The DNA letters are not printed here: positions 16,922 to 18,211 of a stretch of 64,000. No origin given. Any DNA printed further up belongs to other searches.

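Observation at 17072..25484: Murein recycling and UDP-MurNAc synthesis in one operon, head-to-head with a GHMP sugar-1-kinase-like gene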

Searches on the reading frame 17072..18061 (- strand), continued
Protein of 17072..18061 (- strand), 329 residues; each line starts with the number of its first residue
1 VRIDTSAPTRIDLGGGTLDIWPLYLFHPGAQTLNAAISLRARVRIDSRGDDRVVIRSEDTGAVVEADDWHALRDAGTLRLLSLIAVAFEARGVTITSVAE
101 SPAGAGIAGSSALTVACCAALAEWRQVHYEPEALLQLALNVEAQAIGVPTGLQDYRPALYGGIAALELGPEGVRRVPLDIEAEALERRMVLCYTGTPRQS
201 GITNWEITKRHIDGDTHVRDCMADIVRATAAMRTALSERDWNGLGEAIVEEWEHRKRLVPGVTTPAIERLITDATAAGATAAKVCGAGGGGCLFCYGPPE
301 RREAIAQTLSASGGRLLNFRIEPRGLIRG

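Call 73: search_protein_families(library=ncbifam, proteins=[L174:7328-8011:+, L174:9681-11027:+, L173:4045-5172:+, L173:5174-5815:+, L173:6883-7593:+, L174:9035-9619:+, L174:5537-7300:+, L087:4272-5744:+], max_evalue=0.001)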
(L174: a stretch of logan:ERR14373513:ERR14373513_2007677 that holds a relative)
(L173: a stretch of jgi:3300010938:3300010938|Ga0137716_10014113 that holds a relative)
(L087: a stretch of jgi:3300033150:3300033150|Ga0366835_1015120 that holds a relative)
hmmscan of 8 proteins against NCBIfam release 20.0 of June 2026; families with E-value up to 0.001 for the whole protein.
L174:7328-8011:+ (227 aa): 27 families (the best 25 are shown)
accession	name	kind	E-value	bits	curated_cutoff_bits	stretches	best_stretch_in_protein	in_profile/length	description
NF009695.0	PRK13222.1-2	equivalog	1.5e-16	60.6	225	1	5-219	6-217/226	phosphoglycolate phosphatase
TIGR01449.2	PGP_bact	equivalog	3e-16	59.6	180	1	9-209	2-200/213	phosphoglycolate phosphatase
NF009804.0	PRK13288.1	equivalog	1.8e-13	50.5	218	1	8-180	6-168/215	pyrophosphatase PpaX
TIGR02253.1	CTE7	subfamily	2.4e-12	47.1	169.75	1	6-220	3-220/221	TIGR02253 family HAD-type hydrolase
TIGR02009.1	PGMB-YQAB-SF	subfamily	2.6e-12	47.3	153.35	1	8-183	4-176/186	beta-phosphoglucomutase family hydrolase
NF009697.0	PRK13222.1-4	equivalog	1.1e-11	44.5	327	1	6-203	8-203/232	phosphoglycolate phosphatase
TIGR01990.1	bPGM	equivalog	1.3e-11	44.9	189.4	1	7-183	3-176/187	beta-phosphoglucomutase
TIGR02254.1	YjjG_YfnB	equivalog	1.6e-10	40.8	159.9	1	6-187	2-190/223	YjjG family noncanonical pyrimidine nucleotidase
NF008087.0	PRK10826.1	equivalog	1.1e-09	38.3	191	1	8-217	10-215/222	hexitol phosphatase HxpB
NF052576.1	PymNtasePynAStpc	equivalog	1.3e-09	38.1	350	1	82-178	89-184/229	pyrimidine 5'-nucleotidase PynA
TIGR01509.1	HAD-SF-IA-v3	subfamily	1.7e-08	34.8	29.4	1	126-185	91-146/154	HAD-IA family hydrolase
NF009698.0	PRK13223.1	equivalog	5e-07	29.2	466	1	5-222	13-227/272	phosphoglycolate phosphatase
TIGR01454.1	AHBA_synth_RP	hypoth_equivalog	7.4e-07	29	246.65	1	9-183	2-164/205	AHBA synthesis associated protein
NF053653.1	InDiPhoBT2121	equivalog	3.6e-06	26.7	245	1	6-193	2-184/216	inorganic diphosphatase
TIGR01422.2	phosphonatase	equivalog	6.1e-06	25.7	220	1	8-185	4-191/251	phosphonoacetaldehyde hydrolase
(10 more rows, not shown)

L174:9681-11027:+ (449 aa): 7 families
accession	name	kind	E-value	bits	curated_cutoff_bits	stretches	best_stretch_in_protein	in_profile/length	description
NF046027.1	PhglucPhmanMutPgmG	equivalog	4e-121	404.9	600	1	3-445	8-452/460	phosphoglucomutase/phosphomannomutase PgmG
TIGR03990.1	Arch_GlmM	equivalog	1.2e-117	393.6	439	1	3-443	2-444/444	phosphoglucosamine mutase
NF007088.0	PRK09542.1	equivalog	1.5e-102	344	618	1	2-445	9-455/456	phosphomannomutase/phosphoglucomutase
NF011943.0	PRK15414.1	subfamily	4.1e-72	243.7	801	1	4-442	6-452/456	phosphomannomutase CpsG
TIGR01455.1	glmM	equivalog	5e-63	213.3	447.55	1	10-444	6-441/442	phosphoglucosamine mutase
TIGR01132.1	pgm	equivalog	4.9e-08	31.8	778.05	1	39-364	81-444/546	phosphoglucomutase (alpha-D-glucose-1,6-bisphosphate-dependent)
NF005737.0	PRK07564.1-1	equivalog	1.2e-06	27.5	378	1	152-262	193-305/543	alpha-D-glucose phosphate-specific phosphoglucomutase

L173:4045-5172:+ (375 aa): 0 families

L173:5174-5815:+ (213 aa): 1 family
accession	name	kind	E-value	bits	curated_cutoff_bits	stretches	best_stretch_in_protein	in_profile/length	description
TIGR01575.1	rimI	equivalog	3.6e-06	27.2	86.4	1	83-189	39-132/132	ribosomal protein S18-alanine N-acetyltransferase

L173:6883-7593:+ (236 aa): 42 families (the best 25 are shown)
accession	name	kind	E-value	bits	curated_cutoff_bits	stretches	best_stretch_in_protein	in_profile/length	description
TIGR03992.1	Arch_glmU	subfamily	8.2e-60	202.7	292.1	1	1-225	1-222/393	bifunctional sugar-1-phosphate nucleotidylyltransferase/acetyltransferase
NF041173.1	Sug_nt_acttase_Thmprot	equivalog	1.5e-46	159.2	600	1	1-226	1-223/405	bifunctional sugar-1-phosphate nucleotidylyltransferase/acetyltransferase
TIGR01208.1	rmlA_long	equivalog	8.2e-46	156.5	320.25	1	2-226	1-230/353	glucose-1-phosphate thymidylyltransferase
NF041313.1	UDPGP_AglF_Halo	equivalog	6e-44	150.2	400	1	1-227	1-231/234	UTP--glucose-1-phosphate uridylyltransferase AglF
NF010933.0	PRK14353.1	equivalog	1.4e-28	99.7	505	1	3-209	8-219/453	bifunctional UDP-N-acetylglucosamine diphosphorylase/glucosamine-1-phosphate N-acetyltransferase GlmU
NF052502.1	man1P_GTase_Rv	exception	2.8e-28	98.8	440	1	2-223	2-223/352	mannose-1-phosphate guanylyltransferase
TIGR01207.1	rmlA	equivalog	3.8e-27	95.1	360.65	1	3-234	2-240/286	glucose-1-phosphate thymidylyltransferase RfbA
TIGR01173.1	glmU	equivalog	7.2e-27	94.3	366.85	1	1-205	1-208/452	bifunctional UDP-N-acetylglucosamine diphosphorylase/glucosamine-1-phosphate N-acetyltransferase GlmU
TIGR01099.1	galU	equivalog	1.5e-25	90.3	326.8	2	74-222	95-257/261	UTP--glucose-1-phosphate uridylyltransferase GalU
NF049965.1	GlMnHpPGnyltfHddC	equivalog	6.9e-24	84.7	300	1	1-225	1-216/221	D-glycero-D-manno-heptose 1-phosphate guanosyltransferase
NF010932.0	PRK14352.1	equivalog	5.6e-22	78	611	1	2-212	8-227/488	bifunctional UDP-N-acetylglucosamine diphosphorylase/glucosamine-1-phosphate N-acetyltransferase GlmU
NF045761.1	NAMPUrTaseMurU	equivalog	7.8e-22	78.2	250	1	1-114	1-113/226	N-acetylmuramate alpha-1-phosphate uridylyltransferase MurU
NF010934.1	PRK14354.1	equivalog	9.7e-22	77.1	450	1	3-205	2-208/447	bifunctional UDP-N-acetylglucosamine diphosphorylase/glucosamine-1-phosphate N-acetyltransferase GlmU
NF010939.0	PRK14359.1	equivalog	2.1e-21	76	592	1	2-205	4-205/430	bifunctional UDP-N-acetylglucosamine diphosphorylase/glucosamine-1-phosphate N-acetyltransferase GlmU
NF010937.0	PRK14357.1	equivalog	3.3e-21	75.7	658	1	1-199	1-199/448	bifunctional UDP-N-acetylglucosamine diphosphorylase/glucosamine-1-phosphate N-acetyltransferase GlmU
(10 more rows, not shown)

L174:9035-9619:+ (194 aa): 1 family
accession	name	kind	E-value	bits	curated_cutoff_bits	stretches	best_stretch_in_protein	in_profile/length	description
TIGR01575.1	rimI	equivalog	2.2e-08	34.3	86.4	1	94-170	56-126/132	ribosomal protein S18-alanine N-acetyltransferase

L174:5537-7300:+ (587 aa): 31 families (the best 25 are shown)
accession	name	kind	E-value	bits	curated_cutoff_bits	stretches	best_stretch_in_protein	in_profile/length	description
NF001484.0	PRK00331.1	subfamily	9.8e-211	701.3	381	1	1-586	1-600/601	isomerizing glutamine--fructose-6-phosphate transaminase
TIGR01135.1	glmS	equivalog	1.5e-209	697.5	418.05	1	2-586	1-606/607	glutamine--fructose-6-phosphate transaminase (isomerizing)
NF046059.1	NagB_SO3506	equivalog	2.2e-40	139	430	1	250-582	3-325/330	glucosamine-6-phosphate deaminase NagB-II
NF041128.1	glucosaP_deam_GlmD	equivalog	1.8e-36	126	580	1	259-584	7-321/323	glucosamine-6-phosphate deaminase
TIGR01134.1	purF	equivalog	2.4e-33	116.2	350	1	2-192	1-195/432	amidophosphoribosyltransferase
NF008481.0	PRK11382.1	equivalog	3.3e-18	66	430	1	257-579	16-333/340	fructoselysine 6-phosphate deglycase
TIGR01536.1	asn_synth_AEB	equivalog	5.8e-15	55.3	267.1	1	2-272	1-240/517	asparagine synthase (glutamine-hydrolyzing)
TIGR03104.1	trio_amidotrans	equivalog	1.3e-11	43.4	570.1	1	63-180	40-149/589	N-acetylglutaminylglutamine amidotransferase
NF006949.0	PRK09431.1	equivalog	3.8e-11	42.2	499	1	64-203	42-172/554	asparagine synthase B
NF003915.0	PRK05441.1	subfamily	1.7e-10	40.4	168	1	328-405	129-208/300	N-acetylmuramic acid 6-phosphate etherase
NF040776.2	AlsR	equivalog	2.1e-10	40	400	1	280-391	126-236/279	transcriptional repressor AlsR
TIGR03127.2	RuMP_HxlB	equivalog_domain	3.4e-10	40.1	160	1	253-383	2-125/178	6-phospho-3-hexuloisomerase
NF008458.0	PRK11337.1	equivalog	5.8e-10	38.6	378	1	274-405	132-261/293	MurR/RpiR family transcriptional regulator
TIGR02128.1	G6PI_arch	equivalog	9e-09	34.7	213.9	1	275-365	13-101/308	bifunctional phosphoglucose/phosphomannose isomerase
NF006425.0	PRK08674.1-5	equivalog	3e-08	33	471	1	251-448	19-215/358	bifunctional phosphoglucose/phosphomannose isomerase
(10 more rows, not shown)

L087:4272-5744:+ (490 aa): 31 families (the best 25 are shown)
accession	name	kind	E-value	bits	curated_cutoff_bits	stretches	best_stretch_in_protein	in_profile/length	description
NF001484.0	PRK00331.1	subfamily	4.7e-168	560.3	381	1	1-489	97-600/601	isomerizing glutamine--fructose-6-phosphate transaminase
TIGR01135.1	glmS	equivalog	3.3e-162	541.1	418.05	1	1-489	96-606/607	glutamine--fructose-6-phosphate transaminase (isomerizing)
NF046059.1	NagB_SO3506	equivalog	1.6e-44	152.5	430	1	154-486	3-326/330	glucosamine-6-phosphate deaminase NagB-II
NF041128.1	glucosaP_deam_GlmD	equivalog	7e-35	120.8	580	1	156-487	4-321/323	glucosamine-6-phosphate deaminase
TIGR01134.1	purF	equivalog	4e-16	59.4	350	1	1-120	98-221/432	amidophosphoribosyltransferase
NF008481.0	PRK11382.1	equivalog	2e-13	50.2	430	1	166-481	21-332/340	fructoselysine 6-phosphate deglycase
TIGR01536.1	asn_synth_AEB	equivalog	1.1e-12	47.7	267.1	1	2-175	74-250/517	asparagine synthase (glutamine-hydrolyzing)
NF040776.2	AlsR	equivalog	2.5e-12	46.3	400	1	121-306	61-249/279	transcriptional repressor AlsR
NF008458.0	PRK11337.1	equivalog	5.1e-12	45.4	378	1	172-297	126-250/293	MurR/RpiR family transcriptional regulator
TIGR03127.2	RuMP_HxlB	equivalog_domain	7.9e-11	42.2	160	1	159-289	4-127/178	6-phospho-3-hexuloisomerase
NF041755.1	RuMP_HxlAB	equivalog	1.8e-10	40.4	500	1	153-287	218-341/391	bifunctional 3-hexulose-6-phosphate synthase/6-phospho-3-hexuloisomerase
NF003915.0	PRK05441.1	subfamily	3.6e-09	36.1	168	1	232-294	129-191/300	N-acetylmuramic acid 6-phosphate etherase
NF006425.0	PRK08674.1-5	equivalog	7.6e-08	31.6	471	1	150-267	14-127/358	bifunctional phosphoglucose/phosphomannose isomerase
TIGR02128.1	G6PI_arch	equivalog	1e-07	31.2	213.9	1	175-267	9-99/308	bifunctional phosphoglucose/phosphomannose isomerase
NF012026.0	PRK15482.1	equivalog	1.4e-07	31.3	408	1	172-284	120-232/285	HTH-type transcriptional regulator MurR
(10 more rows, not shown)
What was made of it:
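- Tried and rejected: I considered and dropped a strict 'mutase-bypass' reading of the archaeal operons, because the 449-aa gene in L174 proved to be a GlmM-type mutase (call 73).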

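Call 76: search_solved_structures(query=A1, max_evalue=1e-8, show_alignments=5)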
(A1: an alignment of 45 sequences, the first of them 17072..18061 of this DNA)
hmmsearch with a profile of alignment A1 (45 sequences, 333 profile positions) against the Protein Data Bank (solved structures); distinct sequences matched with E-value up to 1e-8: 32.
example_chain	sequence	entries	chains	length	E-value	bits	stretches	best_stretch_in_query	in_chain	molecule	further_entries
3k85_A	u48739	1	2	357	4.1e-68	233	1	3-327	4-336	D-glycero-D-manno-heptose 1-phosphate kinase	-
4n3o_A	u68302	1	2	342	2.7e-63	217.2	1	2-328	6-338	Putative D-glycero-D-manno-heptose 7-phosphate kinase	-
4usm_A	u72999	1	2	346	6.5e-62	212.7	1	2-328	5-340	PUTATIVE SUGAR KINASE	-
4usk_A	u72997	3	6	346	2e-61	211.1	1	2-328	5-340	PUTATIVE SUGAR KINASE | SUGAR KINASE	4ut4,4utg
9iip_A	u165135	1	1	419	4.2e-34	121.2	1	5-330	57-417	L-fucokinase/L-fucose-1-P guanylyltransferase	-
5yys_A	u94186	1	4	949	6e-33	117.4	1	5-330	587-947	L-fucokinase, L-fucose-1-P guanylyltransferase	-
9iit_A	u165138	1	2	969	6.4e-33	117.4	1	5-330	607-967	L-fucokinase/L-fucose-1-P guanylyltransferase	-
1vis_A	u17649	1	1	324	8.7e-29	103.8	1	31-327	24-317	Mevalonate kinase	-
1kkh_A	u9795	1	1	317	8.4e-28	100.5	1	31-322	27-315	Mevalonate Kinase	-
6mde_A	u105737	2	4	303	4.2e-26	94.9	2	223-329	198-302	Mevalonate kinase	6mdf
4hac_A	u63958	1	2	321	5.3e-26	94.6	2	223-329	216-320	Mevalonate kinase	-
8teb_A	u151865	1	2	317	6.8e-22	81.1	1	260-330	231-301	Mevalonate kinase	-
2cz9_A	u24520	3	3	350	4.6e-20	75.1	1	3-206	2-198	Probable galactokinase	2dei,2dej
1s4e_A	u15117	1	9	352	7.7e-20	74.4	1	2-212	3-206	Galactokinase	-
2x7i_A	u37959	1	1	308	3.7e-18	68.8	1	78-315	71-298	MEVALONATE KINASE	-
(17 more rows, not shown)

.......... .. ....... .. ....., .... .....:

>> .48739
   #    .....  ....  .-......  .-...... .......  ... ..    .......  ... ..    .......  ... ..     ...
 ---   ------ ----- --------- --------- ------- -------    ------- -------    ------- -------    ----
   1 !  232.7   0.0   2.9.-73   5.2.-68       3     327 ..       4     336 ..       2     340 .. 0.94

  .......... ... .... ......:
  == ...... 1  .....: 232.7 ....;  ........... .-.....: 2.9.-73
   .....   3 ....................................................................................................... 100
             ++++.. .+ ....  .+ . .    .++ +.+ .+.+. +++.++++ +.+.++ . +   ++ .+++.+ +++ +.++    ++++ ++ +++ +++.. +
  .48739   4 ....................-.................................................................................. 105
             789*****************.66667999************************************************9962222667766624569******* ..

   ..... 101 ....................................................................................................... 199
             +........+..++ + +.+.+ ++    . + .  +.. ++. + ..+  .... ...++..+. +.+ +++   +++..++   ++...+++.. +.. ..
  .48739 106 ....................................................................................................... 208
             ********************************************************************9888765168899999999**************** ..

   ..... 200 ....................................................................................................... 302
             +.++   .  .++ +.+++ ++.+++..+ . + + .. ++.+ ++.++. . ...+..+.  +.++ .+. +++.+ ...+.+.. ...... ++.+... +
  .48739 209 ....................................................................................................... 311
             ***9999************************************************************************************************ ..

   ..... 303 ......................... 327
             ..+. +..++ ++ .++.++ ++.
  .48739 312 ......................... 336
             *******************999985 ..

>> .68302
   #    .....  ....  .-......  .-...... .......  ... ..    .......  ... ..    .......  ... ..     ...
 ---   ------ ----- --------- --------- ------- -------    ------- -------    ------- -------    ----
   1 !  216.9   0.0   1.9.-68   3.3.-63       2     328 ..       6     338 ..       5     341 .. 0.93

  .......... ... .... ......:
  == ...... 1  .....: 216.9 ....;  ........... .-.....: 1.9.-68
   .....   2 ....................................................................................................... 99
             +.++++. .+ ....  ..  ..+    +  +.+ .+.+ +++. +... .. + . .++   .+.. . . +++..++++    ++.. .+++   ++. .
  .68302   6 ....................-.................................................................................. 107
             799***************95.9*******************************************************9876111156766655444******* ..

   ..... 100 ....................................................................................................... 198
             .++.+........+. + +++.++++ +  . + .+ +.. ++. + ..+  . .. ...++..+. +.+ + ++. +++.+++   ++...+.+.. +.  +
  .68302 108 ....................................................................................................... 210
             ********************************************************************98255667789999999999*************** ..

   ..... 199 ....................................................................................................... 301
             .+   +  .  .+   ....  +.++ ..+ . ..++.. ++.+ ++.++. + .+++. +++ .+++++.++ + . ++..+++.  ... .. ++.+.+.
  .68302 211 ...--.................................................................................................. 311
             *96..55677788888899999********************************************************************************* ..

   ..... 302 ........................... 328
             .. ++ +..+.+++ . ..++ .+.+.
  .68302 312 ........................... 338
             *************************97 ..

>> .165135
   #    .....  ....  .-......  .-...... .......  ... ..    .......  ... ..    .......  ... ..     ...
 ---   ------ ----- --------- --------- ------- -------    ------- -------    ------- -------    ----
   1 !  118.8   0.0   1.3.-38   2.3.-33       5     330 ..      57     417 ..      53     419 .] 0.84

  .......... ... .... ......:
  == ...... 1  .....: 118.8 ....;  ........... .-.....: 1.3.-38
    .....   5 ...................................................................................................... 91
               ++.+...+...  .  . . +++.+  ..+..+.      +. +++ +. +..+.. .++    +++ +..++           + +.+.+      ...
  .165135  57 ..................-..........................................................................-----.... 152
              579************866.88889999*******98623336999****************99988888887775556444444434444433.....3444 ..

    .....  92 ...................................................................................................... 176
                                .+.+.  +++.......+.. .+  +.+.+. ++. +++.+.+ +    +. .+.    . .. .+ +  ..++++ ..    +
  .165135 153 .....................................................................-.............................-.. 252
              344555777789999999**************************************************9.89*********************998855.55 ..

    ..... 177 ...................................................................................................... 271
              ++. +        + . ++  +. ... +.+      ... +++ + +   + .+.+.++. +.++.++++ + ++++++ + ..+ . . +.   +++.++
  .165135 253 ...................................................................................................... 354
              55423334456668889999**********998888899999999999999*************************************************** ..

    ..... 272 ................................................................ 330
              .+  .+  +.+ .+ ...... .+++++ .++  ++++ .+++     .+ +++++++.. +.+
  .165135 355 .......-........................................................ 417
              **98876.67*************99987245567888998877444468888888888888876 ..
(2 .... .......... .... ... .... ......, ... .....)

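Call 78: find_encoding_contigs(protein=P0385, flank=9000, max_places=3)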
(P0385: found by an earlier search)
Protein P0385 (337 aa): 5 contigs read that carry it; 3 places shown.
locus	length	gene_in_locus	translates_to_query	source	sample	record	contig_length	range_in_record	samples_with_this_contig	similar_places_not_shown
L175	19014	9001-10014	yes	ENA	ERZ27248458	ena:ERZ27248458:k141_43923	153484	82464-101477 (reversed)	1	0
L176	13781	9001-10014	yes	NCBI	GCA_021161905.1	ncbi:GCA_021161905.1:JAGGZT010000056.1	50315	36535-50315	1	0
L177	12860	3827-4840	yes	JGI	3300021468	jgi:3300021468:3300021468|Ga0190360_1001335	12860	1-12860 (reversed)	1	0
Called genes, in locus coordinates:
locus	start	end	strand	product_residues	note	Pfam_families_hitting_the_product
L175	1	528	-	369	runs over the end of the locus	PF13439:Glyco_transf_4 (weak), PF00534:Glycos_transf_1, PF13692:Glyco_trans_1_4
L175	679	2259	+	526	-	PF02142:MGS, PF01808:AICARFT_IMPCHas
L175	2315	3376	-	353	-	PF13240:Zn_Ribbon_1 (faint), PF13248:Zn_ribbon_3 (weak), PF06271:RDD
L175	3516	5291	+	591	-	PF05960:DUF885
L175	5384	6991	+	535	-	-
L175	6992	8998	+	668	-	PF13231:PMT_2, PF26626:DUF8201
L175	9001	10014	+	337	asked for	PF00288:GHMP_kinases_N, PF08544:GHMP_kinases_C (weak)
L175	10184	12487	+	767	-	PF00317:Ribonuc_red_lgN, PF02867:Ribonuc_red_lgC, PF12637:TSCPD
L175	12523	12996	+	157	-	PF02367:TsaE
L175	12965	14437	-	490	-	PF00478:IMPDH, PF00571:CBS, PF01070:FMN_dh (weak), PF03060:NMO, PF00977:His_biosynth (faint)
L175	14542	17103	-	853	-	PF07517:SecA_DEAD, PF01043:SecA_PP_bind, PF21090:P-loop_SecA, PF07516:SecA_SW, PF02810:SEC-C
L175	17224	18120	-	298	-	PF01551:Peptidase_M23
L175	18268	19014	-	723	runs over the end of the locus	PF13567:DUF4131, PF03772:Competence, PF00753:Lactamase_B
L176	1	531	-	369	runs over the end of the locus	PF13439:Glyco_transf_4 (weak), PF00534:Glycos_transf_1, PF13692:Glyco_trans_1_4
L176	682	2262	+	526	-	PF02142:MGS, PF01808:AICARFT_IMPCHas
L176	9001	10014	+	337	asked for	PF00288:GHMP_kinases_N, PF08544:GHMP_kinases_C (weak)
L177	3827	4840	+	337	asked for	PF00288:GHMP_kinases_N, PF08544:GHMP_kinases_C (weak)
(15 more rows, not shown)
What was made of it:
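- A PMT_2 GT-C transferase 3 nt upstream (L175-177, call 78).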
